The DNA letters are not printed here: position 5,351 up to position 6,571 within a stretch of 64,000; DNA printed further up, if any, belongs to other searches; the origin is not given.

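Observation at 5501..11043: Translationally coupled operon: MenA/UbiA prenyltransferase, YfhO-like GT-C membrane protein, geranylgeranyl-reductase (MenJ-like) and a polytopic membrane protein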

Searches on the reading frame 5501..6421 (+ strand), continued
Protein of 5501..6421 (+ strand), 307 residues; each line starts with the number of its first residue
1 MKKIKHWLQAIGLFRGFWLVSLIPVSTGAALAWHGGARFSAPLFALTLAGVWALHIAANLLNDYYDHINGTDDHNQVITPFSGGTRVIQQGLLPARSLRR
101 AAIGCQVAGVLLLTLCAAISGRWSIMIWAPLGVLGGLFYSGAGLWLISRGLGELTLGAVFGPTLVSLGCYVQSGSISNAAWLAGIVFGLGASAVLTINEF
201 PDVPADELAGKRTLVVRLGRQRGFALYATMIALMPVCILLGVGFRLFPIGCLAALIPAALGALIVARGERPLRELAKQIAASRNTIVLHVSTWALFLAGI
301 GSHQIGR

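Call 51: find_encoding_contigs(protein=P0132, flank=7000, max_places=1)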
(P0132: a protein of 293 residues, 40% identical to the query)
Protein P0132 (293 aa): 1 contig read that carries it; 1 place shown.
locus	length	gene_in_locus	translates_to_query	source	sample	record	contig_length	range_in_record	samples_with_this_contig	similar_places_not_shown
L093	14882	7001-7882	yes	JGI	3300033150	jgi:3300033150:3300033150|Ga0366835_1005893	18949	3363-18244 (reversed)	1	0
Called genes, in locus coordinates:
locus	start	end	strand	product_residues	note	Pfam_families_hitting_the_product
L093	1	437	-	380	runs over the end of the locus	?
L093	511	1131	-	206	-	-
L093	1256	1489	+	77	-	PF04023:FeoA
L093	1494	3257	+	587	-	PF01926:MMR_HSR1, PF02421:FeoB_N, PF07670:Gate, PF07664:FeoB_C, PF07670:Gate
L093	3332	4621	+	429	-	PF04966:OprB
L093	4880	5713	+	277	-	PF01012:ETF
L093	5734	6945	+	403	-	PF00037:Fer4, PF12837:Fer4_6 (weak), PF12838:Fer4_7, PF13187:Fer4_9, PF13237:Fer4_10, PF00037:Fer4 (weak), PF01012:ETF, PF00766:ETF_alpha, +6 more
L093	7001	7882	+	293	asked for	PF01040:UbiA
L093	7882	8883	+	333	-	PF00348:polyprenyl_synt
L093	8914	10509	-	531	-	-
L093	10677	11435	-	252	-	PF01545:Cation_efflux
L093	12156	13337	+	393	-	PF01408:GFO_IDH_MocA, PF22725:GFO_IDH_MocA_C3, PF02894:GFO_IDH_MocA_C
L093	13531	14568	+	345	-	PF01408:GFO_IDH_MocA, PF02894:GFO_IDH_MocA_C, PF22725:GFO_IDH_MocA_C3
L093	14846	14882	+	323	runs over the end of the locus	-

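Call 52: find_encoding_contigs(protein=P0182, flank=7000, max_places=1)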
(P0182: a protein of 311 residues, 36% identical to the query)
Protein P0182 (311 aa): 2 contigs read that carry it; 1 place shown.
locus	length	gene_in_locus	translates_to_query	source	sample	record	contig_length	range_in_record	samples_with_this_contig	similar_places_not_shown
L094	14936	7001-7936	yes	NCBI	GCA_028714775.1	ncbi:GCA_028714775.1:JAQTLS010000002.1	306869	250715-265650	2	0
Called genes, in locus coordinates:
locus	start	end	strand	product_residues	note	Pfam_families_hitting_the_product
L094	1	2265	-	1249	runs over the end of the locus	PF00270:DEAD, PF13245:AAA_19 (faint), PF13401:AAA_22 (faint), PF00271:Helicase_C, PF04408:WHD_HA2 (weak), PF21010:HA2_C, PF07717:OB_NTP_bind, PF11898:DUF3418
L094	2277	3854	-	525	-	-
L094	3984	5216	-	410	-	PF00990:GGDEF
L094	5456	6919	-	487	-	PF20695:UbiD_N, PF01977:UbiD, PF20696:UbiD_C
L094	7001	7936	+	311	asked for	PF01040:UbiA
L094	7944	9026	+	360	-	PF01142:TruD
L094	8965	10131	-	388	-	PF00155:Aminotran_1_2, PF00266:Aminotran_5 (faint), PF01212:Beta_elim_lyase (weak)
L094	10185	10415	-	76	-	PF01206:TusA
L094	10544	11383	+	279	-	PF01678:DAP_epimerase, PF02567:PhzC-PhzF (weak), PF01678:DAP_epimerase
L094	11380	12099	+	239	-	PF04340:DUF484, PF13185:GAF_2 (faint)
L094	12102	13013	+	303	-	PF02899:Phage_int_SAM_1, PF13495:Phage_int_SAM_4 (weak), PF00589:Phage_integrase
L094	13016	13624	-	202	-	-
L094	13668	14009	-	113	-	-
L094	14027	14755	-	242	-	-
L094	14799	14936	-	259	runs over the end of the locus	PF05673:DUF815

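Call 65: search_protein_families(library=ncbifam, proteins=[P0132, P0139, P0126, P0124], max_evalue=0.00001)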
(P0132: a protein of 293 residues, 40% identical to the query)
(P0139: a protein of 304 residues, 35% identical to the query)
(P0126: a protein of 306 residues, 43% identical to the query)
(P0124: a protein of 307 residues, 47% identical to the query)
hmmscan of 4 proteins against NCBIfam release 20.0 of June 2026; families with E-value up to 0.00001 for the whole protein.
P0132 (293 aa): 17 families
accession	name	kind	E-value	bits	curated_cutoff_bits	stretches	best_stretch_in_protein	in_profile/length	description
NF004751.0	PRK06080.1-3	equivalog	6.6e-54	183.5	264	1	7-289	23-295/296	1,4-dihydroxy-2-naphthoate polyprenyltransferase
NF004749.0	PRK06080.1-1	equivalog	1.1e-51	175.9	277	1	6-290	31-308/311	1,4-dihydroxy-2-naphthoate polyprenyltransferase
TIGR02235.1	menA_cyano-plnt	equivalog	4.3e-47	160.8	225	1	2-289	7-285/285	2-carboxy-1,4-naphthoquinone phytyltransferase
NF009926.0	PRK13387.1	equivalog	6.3e-42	143.8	316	1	8-289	17-313/317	1,4-dihydroxy-2-naphthoate polyprenyltransferase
TIGR00751.1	menA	equivalog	3.1e-39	135.1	102.15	1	12-286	11-284/284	1,4-dihydroxy-2-naphthoate octaprenyltransferase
NF004617.0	PRK05951.1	equivalog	1.3e-34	119.7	239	1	21-289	41-299/306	prenyltransferase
NF004753.0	PRK06080.1-5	equivalog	5.6e-32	111.2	555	1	1-289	18-305/312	1,4-dihydroxy-2-naphthoate polyprenyltransferase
NF004750.0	PRK06080.1-2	equivalog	1.1e-31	110.3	346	1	14-289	26-300/301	1,4-dihydroxy-2-naphthoate polyprenyltransferase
NF004754.0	PRK06080.1-6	equivalog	1.5e-27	96.8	522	1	13-290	28-304/308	1,4-dihydroxy-2-naphthoate polyprenyltransferase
NF004752.0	PRK06080.1-4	subfamily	2.9e-26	92.8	289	1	8-253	17-264/300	1,4-dihydroxy-2-naphthoate polyprenyltransferase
NF005742.0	PRK07566.1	equivalog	6.2e-11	42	313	1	43-226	79-251/315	chlorophyll synthase ChlG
TIGR01476.1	chlor_syn_BchG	subfamily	5.3e-10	39.2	212.3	1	42-233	49-230/283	(bacterio)chlorophyll synthase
NF009521.0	PRK12882.1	equivalog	2.9e-09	36.6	296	1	9-235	20-221/280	geranylgeranylglycerol-phosphate geranylgeranyltransferase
NF009523.0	PRK12884.1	equivalog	5.7e-08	32.3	269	1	26-232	33-222/279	prenyltransferase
NF009058.0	PRK12392.1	subfamily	8.2e-08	31.7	494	1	25-226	45-243/333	bacteriochlorophyll c synthase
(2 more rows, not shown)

P0139 (304 aa): 16 families
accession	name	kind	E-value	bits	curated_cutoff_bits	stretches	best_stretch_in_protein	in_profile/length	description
NF004751.0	PRK06080.1-3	equivalog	4.6e-42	144.6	264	1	2-298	8-294/296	1,4-dihydroxy-2-naphthoate polyprenyltransferase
NF004749.0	PRK06080.1-1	equivalog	4.3e-38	131.2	277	1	11-301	26-309/311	1,4-dihydroxy-2-naphthoate polyprenyltransferase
NF009926.0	PRK13387.1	equivalog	1.3e-35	123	316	1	4-284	3-298/317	1,4-dihydroxy-2-naphthoate polyprenyltransferase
TIGR02235.1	menA_cyano-plnt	equivalog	1.4e-34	119.8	225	1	11-298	6-284/285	2-carboxy-1,4-naphthoquinone phytyltransferase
NF004617.0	PRK05951.1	equivalog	3.1e-32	111.9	239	1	24-301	34-301/306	prenyltransferase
TIGR00751.1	menA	equivalog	1.2e-29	103.7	102.15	1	19-284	8-272/284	1,4-dihydroxy-2-naphthoate octaprenyltransferase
NF004750.0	PRK06080.1-2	equivalog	2.1e-26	93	346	1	8-291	10-292/301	1,4-dihydroxy-2-naphthoate polyprenyltransferase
NF004752.0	PRK06080.1-4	subfamily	4.2e-25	89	289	1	17-260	16-261/300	1,4-dihydroxy-2-naphthoate polyprenyltransferase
NF004753.0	PRK06080.1-5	equivalog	3e-24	85.8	555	1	11-301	18-307/312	1,4-dihydroxy-2-naphthoate polyprenyltransferase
NF004754.0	PRK06080.1-6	equivalog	3.5e-24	85.7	522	1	5-301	10-305/308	1,4-dihydroxy-2-naphthoate polyprenyltransferase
NF005742.0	PRK07566.1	equivalog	4.9e-16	58.7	313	1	44-301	71-312/315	chlorophyll synthase ChlG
TIGR01476.1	chlor_syn_BchG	subfamily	1.1e-14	54.6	212.3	1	35-299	34-282/283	(bacterio)chlorophyll synthase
NF009058.0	PRK12392.1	subfamily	7.5e-11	41.7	494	1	50-228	59-234/333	bacteriochlorophyll c synthase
NF009516.0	PRK12875.1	equivalog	5.1e-09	35.6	205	1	88-268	91-267/292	prenyltransferase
TIGR02056.1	ChlG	equivalog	1.9e-08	34.2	436.45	1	53-273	67-279/306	chlorophyll synthase ChlG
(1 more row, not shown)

P0126 (306 aa): 15 families
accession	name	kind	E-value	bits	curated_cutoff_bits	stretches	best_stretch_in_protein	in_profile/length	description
NF004751.0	PRK06080.1-3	equivalog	5e-41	141.2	264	1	15-297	22-294/296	1,4-dihydroxy-2-naphthoate polyprenyltransferase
NF004749.0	PRK06080.1-1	equivalog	1.8e-36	125.8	277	1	15-299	31-308/311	1,4-dihydroxy-2-naphthoate polyprenyltransferase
TIGR02235.1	menA_cyano-plnt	equivalog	1.6e-31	109.7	225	1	17-263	13-250/285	2-carboxy-1,4-naphthoquinone phytyltransferase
TIGR00751.1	menA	equivalog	7.8e-25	87.9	102.15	1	18-262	8-252/284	1,4-dihydroxy-2-naphthoate octaprenyltransferase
NF004750.0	PRK06080.1-2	equivalog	1.8e-23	83.3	346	1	18-260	21-263/301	1,4-dihydroxy-2-naphthoate polyprenyltransferase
NF004617.0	PRK05951.1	equivalog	1.4e-21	76.9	239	1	18-260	29-266/306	prenyltransferase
NF009926.0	PRK13387.1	equivalog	2.4e-21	76.1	316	1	16-261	16-276/317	1,4-dihydroxy-2-naphthoate polyprenyltransferase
NF004753.0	PRK06080.1-5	equivalog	1.1e-20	74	555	1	36-265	48-273/312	1,4-dihydroxy-2-naphthoate polyprenyltransferase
NF004752.0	PRK06080.1-4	subfamily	8.9e-17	61.7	289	1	17-260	17-262/300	1,4-dihydroxy-2-naphthoate polyprenyltransferase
NF004754.0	PRK06080.1-6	equivalog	1.9e-16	60.4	522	1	17-261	23-267/308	1,4-dihydroxy-2-naphthoate polyprenyltransferase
NF009523.0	PRK12884.1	equivalog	1.5e-12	47.3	269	1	41-249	39-230/279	prenyltransferase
NF005742.0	PRK07566.1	equivalog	6.6e-11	41.9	313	1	39-254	66-271/315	chlorophyll synthase ChlG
NF009521.0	PRK12882.1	equivalog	2.7e-08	33.4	296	1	40-238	40-222/280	geranylgeranylglycerol-phosphate geranylgeranyltransferase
TIGR01476.1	chlor_syn_BchG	subfamily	5.8e-08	32.5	212.3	1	31-257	29-246/283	(bacterio)chlorophyll synthase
TIGR01475.1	ubiA_other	subfamily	1.2e-07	31.5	180.8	1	86-252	76-236/282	UbiA-like polyprenyltransferase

P0124 (307 aa): 13 families
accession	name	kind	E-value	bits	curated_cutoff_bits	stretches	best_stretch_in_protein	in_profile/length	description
NF004751.0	PRK06080.1-3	equivalog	5.6e-44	150.9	264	1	6-276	11-270/296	1,4-dihydroxy-2-naphthoate polyprenyltransferase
TIGR00751.1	menA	equivalog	7.3e-36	124.1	102.15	1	23-261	9-246/284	1,4-dihydroxy-2-naphthoate octaprenyltransferase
NF004750.0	PRK06080.1-2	equivalog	2.8e-32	112.2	346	1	3-272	4-271/301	1,4-dihydroxy-2-naphthoate polyprenyltransferase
TIGR02235.1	menA_cyano-plnt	equivalog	1.8e-31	109.5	225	1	8-300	2-283/285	2-carboxy-1,4-naphthoquinone phytyltransferase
NF004749.0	PRK06080.1-1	equivalog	1.3e-27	96.8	277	1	13-275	24-281/311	1,4-dihydroxy-2-naphthoate polyprenyltransferase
NF004617.0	PRK05951.1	equivalog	2.3e-25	89.4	239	1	19-270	26-272/306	prenyltransferase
NF009926.0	PRK13387.1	equivalog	7.8e-23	81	316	1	21-261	17-272/317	1,4-dihydroxy-2-naphthoate polyprenyltransferase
NF004754.0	PRK06080.1-6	equivalog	7.1e-22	78.2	522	1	26-278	28-277/308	1,4-dihydroxy-2-naphthoate polyprenyltransferase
NF004752.0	PRK06080.1-4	subfamily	8.1e-20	71.6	289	1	21-280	17-278/300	1,4-dihydroxy-2-naphthoate polyprenyltransferase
NF004753.0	PRK06080.1-5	equivalog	1.8e-11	43.8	555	1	37-257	45-258/312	1,4-dihydroxy-2-naphthoate polyprenyltransferase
TIGR01476.1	chlor_syn_BchG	subfamily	6e-07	29.2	212.3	1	34-258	30-241/283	(bacterio)chlorophyll synthase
NF005742.0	PRK07566.1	equivalog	5.2e-06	25.8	313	1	18-258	44-270/315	chlorophyll synthase ChlG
NF009523.0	PRK12884.1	equivalog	5.9e-06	25.7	269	1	45-266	39-243/279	prenyltransferase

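Call 82: search_protein_families(library=pfam, proteins=[L009:13279-13758:+, L008:11725-12936:+, L008:7128-9167:+, L007:6868-7842:+, L007:8157-9332:+, L005:11182-11664:-], max_evalue=0.001)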
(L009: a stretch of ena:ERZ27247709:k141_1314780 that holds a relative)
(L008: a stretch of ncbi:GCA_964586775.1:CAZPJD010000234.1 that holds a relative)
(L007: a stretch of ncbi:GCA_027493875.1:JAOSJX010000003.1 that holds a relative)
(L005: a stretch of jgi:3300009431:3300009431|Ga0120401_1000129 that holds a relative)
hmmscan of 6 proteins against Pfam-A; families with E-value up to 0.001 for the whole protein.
L009:13279-13758:+ (159 aa): 0 families

L008:11725-12936:+ (403 aa): 1 family
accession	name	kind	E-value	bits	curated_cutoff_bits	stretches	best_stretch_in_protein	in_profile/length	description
PF10677.15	DUF2490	-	0.00038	20.7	29.8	0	59-85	144-170/186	Protein of unknown function (DUF2490)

L008:7128-9167:+ (679 aa): 1 family
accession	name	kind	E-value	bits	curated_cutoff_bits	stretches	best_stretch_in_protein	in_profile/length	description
PF07602.17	DUF1565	-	0.00071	19.4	20.3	1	187-227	2-41/257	Protein of unknown function (DUF1565)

L007:6868-7842:+ (324 aa): 0 families

L007:8157-9332:+ (391 aa): 1 family
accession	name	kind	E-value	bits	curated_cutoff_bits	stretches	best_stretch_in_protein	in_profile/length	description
PF07396.17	Porin_O_P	-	0.00092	19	20.9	0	39-223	7-158/370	Phosphate-selective porin O and P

L005:11182-11664:- (160 aa): 1 family
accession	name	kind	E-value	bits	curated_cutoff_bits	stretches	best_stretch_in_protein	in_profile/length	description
PF01035.26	DNA_binding_1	-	0.00038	20.7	27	0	48-135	9-80/81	6-O-methylguanine DNA methyltransferase, DNA binding domain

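Call 90: find_related_loci(query=A5, collection=metagenome_contigs, flank=7000)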
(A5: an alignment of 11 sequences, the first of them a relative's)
Query A5 (307 aa) in metagenome_contigs; peptide patterns used: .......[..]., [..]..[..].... (x = any residue, [..] = any of these).
322 stretches matched a pattern; 189 encode a relative of the query (tblastn E <= 1e-3); the best 80 are kept; 80 distinct loci.
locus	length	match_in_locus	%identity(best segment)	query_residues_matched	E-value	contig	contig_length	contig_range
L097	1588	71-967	66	7-305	4e-126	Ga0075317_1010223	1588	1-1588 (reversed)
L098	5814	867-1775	45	2-305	6e-73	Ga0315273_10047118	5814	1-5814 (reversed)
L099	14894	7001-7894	43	2-300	4e-65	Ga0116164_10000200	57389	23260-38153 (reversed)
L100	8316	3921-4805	43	4-299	3e-63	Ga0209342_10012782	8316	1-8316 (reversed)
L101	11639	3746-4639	44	2-300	2e-63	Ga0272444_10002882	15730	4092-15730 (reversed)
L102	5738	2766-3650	43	4-299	2e-63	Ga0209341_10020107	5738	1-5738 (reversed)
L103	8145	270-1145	44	6-297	1e-60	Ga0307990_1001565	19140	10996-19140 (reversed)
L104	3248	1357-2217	42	3-290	1e-59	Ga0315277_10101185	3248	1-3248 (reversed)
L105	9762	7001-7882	40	3-297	1e-57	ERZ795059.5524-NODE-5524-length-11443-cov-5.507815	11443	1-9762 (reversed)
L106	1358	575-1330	43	4-252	2e-52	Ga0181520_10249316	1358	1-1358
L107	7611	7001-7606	47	4-206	7e-50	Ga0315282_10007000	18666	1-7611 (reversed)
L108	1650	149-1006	38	2-289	2e-48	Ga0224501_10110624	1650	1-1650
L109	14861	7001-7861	38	1-289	1e-44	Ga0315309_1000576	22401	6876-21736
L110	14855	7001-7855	40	4-291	6e-44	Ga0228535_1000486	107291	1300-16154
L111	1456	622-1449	39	1-275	8e-44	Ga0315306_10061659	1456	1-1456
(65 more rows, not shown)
